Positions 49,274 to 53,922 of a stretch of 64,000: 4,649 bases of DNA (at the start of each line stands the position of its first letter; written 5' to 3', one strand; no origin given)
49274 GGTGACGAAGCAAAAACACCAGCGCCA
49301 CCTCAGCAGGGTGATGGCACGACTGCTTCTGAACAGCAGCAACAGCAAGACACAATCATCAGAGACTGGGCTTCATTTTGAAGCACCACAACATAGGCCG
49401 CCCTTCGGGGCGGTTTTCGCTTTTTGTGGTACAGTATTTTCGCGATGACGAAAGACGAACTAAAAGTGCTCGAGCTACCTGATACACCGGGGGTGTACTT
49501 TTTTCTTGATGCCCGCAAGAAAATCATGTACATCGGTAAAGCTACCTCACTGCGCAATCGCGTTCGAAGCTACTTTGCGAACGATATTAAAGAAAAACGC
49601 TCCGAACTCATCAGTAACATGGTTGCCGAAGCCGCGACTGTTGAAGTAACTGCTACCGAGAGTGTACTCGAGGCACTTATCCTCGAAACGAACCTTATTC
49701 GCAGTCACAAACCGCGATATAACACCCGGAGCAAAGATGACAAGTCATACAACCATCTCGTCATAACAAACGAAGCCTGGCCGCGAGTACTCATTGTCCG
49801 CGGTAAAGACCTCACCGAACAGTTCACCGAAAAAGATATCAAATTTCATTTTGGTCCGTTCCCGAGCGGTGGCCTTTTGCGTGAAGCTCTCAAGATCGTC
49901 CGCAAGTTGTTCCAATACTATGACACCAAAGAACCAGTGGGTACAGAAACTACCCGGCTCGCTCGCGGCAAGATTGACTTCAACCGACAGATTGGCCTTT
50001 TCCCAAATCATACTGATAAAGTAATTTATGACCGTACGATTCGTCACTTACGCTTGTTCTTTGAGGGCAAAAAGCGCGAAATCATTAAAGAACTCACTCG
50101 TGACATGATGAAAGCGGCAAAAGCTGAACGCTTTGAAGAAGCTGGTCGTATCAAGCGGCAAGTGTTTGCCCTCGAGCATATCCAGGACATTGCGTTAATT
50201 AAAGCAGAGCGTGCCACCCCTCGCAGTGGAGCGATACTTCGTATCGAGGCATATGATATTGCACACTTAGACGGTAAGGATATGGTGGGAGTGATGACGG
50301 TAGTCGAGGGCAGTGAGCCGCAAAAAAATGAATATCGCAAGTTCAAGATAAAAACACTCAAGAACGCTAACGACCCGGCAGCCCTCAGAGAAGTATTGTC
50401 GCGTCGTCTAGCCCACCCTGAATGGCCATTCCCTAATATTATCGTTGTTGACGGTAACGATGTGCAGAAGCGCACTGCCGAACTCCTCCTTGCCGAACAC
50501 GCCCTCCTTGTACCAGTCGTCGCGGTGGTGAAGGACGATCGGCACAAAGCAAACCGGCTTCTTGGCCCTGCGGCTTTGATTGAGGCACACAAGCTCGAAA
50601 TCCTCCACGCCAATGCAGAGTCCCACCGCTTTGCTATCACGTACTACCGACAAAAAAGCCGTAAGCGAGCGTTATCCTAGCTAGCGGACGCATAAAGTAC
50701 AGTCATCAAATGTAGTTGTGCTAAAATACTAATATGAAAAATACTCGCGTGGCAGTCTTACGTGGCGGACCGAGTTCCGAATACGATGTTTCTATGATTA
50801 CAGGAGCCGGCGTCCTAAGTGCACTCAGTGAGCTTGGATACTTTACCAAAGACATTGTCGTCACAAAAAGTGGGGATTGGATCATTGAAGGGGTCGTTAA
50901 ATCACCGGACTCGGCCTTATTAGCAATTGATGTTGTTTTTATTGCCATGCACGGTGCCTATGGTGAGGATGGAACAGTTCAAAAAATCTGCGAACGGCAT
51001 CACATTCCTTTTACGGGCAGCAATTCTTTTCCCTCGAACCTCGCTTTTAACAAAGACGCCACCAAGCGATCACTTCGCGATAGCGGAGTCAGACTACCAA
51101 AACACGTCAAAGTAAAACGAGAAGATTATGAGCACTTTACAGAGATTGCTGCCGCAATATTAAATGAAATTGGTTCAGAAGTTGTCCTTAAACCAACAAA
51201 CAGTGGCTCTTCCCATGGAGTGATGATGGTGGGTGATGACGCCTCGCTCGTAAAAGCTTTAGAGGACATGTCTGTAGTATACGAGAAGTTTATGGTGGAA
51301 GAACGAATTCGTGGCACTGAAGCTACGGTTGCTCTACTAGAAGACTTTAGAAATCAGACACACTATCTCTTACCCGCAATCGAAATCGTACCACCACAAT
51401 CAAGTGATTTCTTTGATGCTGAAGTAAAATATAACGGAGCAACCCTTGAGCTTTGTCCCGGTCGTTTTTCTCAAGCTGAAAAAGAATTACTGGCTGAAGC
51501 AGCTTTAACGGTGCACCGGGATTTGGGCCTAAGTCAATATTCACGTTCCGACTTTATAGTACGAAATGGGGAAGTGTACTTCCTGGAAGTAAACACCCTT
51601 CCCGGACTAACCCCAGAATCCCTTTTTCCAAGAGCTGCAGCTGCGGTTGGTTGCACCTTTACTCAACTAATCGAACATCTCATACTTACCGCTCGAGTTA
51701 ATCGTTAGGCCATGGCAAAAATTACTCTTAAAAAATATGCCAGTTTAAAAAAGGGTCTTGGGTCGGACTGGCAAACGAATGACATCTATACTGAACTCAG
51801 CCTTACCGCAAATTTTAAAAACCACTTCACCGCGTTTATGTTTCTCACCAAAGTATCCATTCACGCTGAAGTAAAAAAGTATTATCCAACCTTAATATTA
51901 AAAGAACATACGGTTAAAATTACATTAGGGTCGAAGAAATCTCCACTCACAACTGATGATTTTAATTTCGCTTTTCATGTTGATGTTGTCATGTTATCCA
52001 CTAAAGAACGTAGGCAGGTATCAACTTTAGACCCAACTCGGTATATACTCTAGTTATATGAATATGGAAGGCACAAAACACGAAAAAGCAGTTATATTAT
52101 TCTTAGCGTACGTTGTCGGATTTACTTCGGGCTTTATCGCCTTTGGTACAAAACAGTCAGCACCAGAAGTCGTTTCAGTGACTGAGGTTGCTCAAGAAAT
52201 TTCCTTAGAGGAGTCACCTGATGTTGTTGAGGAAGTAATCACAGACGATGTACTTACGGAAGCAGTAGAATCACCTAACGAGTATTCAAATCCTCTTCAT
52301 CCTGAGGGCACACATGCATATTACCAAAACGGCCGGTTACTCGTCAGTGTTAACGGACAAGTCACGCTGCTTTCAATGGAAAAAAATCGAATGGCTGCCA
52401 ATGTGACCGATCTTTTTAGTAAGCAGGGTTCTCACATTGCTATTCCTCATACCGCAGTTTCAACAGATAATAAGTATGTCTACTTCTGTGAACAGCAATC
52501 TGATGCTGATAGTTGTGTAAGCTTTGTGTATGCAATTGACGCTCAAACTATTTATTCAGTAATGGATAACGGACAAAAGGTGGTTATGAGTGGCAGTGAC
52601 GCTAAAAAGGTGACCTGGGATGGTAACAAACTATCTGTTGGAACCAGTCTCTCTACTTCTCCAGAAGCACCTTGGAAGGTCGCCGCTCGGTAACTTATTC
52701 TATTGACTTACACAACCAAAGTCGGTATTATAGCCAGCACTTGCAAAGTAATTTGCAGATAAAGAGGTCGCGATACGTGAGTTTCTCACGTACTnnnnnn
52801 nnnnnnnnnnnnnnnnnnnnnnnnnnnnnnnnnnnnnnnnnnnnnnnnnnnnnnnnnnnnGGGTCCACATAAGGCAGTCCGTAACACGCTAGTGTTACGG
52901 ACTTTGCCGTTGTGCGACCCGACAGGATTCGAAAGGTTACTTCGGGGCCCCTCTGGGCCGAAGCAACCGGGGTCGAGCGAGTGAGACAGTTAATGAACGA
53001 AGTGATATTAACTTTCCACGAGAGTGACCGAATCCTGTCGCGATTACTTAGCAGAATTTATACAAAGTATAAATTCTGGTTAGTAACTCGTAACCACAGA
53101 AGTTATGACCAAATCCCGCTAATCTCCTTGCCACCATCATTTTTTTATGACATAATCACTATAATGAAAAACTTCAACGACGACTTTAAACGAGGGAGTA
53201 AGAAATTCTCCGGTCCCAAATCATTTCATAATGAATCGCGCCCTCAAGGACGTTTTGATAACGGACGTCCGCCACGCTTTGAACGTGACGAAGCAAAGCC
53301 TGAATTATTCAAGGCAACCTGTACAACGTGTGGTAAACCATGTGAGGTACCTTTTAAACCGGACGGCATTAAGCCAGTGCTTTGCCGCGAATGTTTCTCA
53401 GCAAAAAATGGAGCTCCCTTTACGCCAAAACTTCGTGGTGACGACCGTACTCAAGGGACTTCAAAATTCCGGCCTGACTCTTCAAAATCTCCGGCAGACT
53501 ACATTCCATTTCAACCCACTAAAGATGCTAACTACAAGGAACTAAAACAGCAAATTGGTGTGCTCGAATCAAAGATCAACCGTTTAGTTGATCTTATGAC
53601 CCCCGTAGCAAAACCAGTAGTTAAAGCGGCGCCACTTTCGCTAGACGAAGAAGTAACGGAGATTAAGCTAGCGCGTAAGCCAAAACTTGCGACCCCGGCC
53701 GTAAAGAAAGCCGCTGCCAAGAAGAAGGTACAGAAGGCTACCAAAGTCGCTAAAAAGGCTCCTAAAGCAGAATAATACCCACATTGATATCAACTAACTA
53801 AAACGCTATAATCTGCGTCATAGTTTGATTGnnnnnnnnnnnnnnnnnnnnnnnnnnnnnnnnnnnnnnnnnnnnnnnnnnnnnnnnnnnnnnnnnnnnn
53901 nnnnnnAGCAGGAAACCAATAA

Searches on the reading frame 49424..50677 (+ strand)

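Call 10: search_protein_families(library=pfam, proteins=[window:49424-50677:+], max_evalue=0.001)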
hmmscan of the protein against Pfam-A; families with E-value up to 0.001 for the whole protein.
window:49424-50677:+ (418 aa): 3 families
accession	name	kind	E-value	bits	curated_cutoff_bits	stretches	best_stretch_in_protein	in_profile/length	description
PF08459.17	UvrC_RNaseH_dom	-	4.2e-29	101.9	22.3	1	271-405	10-159/159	UvrC RNAse H endonuclease domain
PF01541.30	GIY-YIG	-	6.7e-09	36.4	22.6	1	23-100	3-78/78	GIY-YIG catalytic domain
PF02151.25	UVR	-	5.5e-06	26.4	21.5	1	219-252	2-35/36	UvrB/uvrC motif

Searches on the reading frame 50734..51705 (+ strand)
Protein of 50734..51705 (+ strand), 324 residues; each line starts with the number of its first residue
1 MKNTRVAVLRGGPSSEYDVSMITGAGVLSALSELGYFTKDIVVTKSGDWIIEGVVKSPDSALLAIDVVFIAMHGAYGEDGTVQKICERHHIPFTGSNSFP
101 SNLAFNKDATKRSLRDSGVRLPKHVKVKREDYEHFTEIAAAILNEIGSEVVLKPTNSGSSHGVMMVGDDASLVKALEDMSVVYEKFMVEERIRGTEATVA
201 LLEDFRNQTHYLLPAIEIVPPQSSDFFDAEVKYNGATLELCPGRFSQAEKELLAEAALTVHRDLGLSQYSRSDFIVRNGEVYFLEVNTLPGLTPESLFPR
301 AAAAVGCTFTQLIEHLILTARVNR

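Call 10: search_protein_families(library=pfam, proteins=[window:50734-51705:+], max_evalue=0.001)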
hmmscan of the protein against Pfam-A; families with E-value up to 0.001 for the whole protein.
window:50734-51705:+ (324 aa): 6 families
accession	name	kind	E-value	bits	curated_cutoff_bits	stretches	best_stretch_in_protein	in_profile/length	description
PF07478.18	Dala_Dala_lig_C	-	3.4e-37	128.4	24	1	115-317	3-203/204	D-ala D-ala ligase C-terminus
PF01820.27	Dala_Dala_lig_N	-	1.3e-20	74.6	34.6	2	59-96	84-121/121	D-ala D-ala ligase N-terminus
PF02655.19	ATP-grasp_3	-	4.4e-11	43.6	23.2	1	106-288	3-155/160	ATP-grasp domain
PF14397.11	ATPgrasp_ST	-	6e-05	22.8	31.4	0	106-205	21-119/278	Sugar-transfer associated ATP-grasp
PF13535.11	ATP-grasp_4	-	0.00019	21.5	27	0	149-202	4-71/160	ATP-grasp domain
PF02786.22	CPSase_L_D2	-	0.00043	20.3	19.8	0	111-288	6-178/211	Carbamoyl-phosphate synthase L chain, ATP binding domain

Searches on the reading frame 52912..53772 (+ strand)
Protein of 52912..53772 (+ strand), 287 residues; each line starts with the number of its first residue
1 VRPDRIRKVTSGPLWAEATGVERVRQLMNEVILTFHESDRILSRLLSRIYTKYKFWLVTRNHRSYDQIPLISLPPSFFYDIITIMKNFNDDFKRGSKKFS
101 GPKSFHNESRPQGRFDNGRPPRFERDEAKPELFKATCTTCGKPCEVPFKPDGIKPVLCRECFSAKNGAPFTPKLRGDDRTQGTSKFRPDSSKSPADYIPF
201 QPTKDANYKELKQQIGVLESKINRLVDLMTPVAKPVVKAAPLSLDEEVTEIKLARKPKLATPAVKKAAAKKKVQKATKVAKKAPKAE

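Call 10: search_protein_families(library=pfam, proteins=[window:52912-53772:+], max_evalue=0.001)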
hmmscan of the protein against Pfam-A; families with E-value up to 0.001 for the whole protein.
window:52912-53772:+ (287 aa): 1 family
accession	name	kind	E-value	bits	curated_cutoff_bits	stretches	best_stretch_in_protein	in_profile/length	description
PF23477.1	zf_Tbcl_2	-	2.2e-15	56.5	27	1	131-165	2-36/37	Probable treble clef zinc finger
